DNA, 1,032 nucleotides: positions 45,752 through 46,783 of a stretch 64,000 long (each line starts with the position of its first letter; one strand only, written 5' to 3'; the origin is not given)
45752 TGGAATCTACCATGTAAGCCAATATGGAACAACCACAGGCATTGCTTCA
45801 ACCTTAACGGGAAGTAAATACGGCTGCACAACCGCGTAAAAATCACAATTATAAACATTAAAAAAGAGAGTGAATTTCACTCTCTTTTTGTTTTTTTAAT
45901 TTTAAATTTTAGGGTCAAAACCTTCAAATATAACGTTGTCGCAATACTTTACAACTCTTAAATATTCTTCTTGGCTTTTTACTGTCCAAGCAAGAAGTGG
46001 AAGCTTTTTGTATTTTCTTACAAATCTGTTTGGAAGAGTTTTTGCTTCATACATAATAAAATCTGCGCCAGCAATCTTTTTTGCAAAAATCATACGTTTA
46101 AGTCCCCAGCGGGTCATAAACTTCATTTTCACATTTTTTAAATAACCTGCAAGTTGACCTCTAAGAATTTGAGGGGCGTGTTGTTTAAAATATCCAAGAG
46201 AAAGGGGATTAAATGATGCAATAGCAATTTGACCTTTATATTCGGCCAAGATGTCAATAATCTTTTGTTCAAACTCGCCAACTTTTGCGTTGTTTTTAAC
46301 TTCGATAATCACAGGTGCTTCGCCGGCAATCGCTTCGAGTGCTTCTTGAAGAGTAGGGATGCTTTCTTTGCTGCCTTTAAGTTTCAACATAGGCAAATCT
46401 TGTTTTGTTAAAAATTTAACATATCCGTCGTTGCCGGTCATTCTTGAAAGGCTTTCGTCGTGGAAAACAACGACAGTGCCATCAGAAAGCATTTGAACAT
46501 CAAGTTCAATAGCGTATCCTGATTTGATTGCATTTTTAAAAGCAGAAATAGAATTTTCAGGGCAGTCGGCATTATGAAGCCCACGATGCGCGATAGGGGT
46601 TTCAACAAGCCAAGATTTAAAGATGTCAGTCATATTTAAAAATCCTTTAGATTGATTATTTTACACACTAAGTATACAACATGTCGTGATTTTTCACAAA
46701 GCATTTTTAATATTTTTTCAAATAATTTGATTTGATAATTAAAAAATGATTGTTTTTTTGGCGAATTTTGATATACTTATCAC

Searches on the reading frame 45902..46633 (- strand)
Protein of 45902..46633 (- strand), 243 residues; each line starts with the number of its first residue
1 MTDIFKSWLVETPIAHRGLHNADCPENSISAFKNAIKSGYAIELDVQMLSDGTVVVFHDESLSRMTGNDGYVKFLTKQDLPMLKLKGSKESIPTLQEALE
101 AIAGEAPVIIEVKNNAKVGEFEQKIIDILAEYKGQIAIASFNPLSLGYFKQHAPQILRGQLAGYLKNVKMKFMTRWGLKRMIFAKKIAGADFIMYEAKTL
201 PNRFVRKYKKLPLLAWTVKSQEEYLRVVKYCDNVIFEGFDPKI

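Call 8: search_protein_families(library=pfam, proteins=[window:45902-46633:-])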
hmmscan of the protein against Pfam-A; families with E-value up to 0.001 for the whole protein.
window:45902-46633:- (243 aa): 1 family
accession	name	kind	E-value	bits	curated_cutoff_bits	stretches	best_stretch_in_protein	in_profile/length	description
PF03009.23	GDPD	-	5.6e-28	99.1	23.6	1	16-229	1-231/244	Glycerophosphoryl diester phosphodiesterase family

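Call 35: find_encoding_contigs(protein=window:45902-46633:-, flank=10000, max_places=10)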
Protein window:45902-46633:- (243 aa): 5 contigs read that carry it; 5 places shown.
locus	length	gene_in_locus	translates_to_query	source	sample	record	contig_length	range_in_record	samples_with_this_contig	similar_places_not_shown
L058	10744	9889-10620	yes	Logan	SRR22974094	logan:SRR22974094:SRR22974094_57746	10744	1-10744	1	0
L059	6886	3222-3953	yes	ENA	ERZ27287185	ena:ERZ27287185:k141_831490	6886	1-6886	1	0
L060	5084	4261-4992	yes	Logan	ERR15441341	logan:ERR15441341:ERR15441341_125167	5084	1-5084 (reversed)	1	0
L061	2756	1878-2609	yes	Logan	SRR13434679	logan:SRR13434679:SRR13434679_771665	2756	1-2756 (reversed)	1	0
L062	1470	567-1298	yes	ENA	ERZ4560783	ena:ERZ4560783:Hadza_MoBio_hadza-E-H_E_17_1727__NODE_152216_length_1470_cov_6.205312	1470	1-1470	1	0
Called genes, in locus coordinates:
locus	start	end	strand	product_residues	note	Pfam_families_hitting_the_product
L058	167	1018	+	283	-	PF13353:Fer4_12 (weak), PF04055:Radical_SAM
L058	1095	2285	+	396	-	PF13439:Glyco_transf_4, PF13579:Glyco_trans_4_4, PF00534:Glycos_transf_1, PF13692:Glyco_trans_1_4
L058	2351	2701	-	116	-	PF02021:UPF0102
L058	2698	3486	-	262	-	PF03193:RsgA_GTPase (faint), PF01926:MMR_HSR1, PF02421:FeoB_N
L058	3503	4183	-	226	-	PF01746:tRNA_m1G_MT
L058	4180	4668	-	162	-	PF01782:RimM, PF24986:PRC_RimM (weak)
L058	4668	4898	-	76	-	PF13083:KH_KhpA-B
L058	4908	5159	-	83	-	PF00886:Ribosomal_S16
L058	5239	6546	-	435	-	PF02881:SRP54_N, PF06414:Zeta_toxin (weak), PF00448:SRP54, PF01656:CbiA (weak), PF13401:AAA_22 (weak), PF02978:SRP_SPB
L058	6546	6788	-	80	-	PF04297:UPF0122, PF08281:Sigma70_r4_2 (weak), PF04545:Sigma70_r4 (weak)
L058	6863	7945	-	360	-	PF04055:Radical_SAM, PF06969:HemN_C (weak)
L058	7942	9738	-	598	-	PF00009:GTP_EFTU, PF03144:GTP_EFTU_D2, PF14492:EFG_III (faint), PF00679:EFG_C, PF06421:LepA_C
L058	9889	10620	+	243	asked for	PF03009:GDPD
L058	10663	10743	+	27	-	?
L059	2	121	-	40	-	?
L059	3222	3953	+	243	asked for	PF03009:GDPD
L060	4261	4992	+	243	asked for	PF03009:GDPD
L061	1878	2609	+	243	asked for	PF03009:GDPD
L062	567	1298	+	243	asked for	PF03009:GDPD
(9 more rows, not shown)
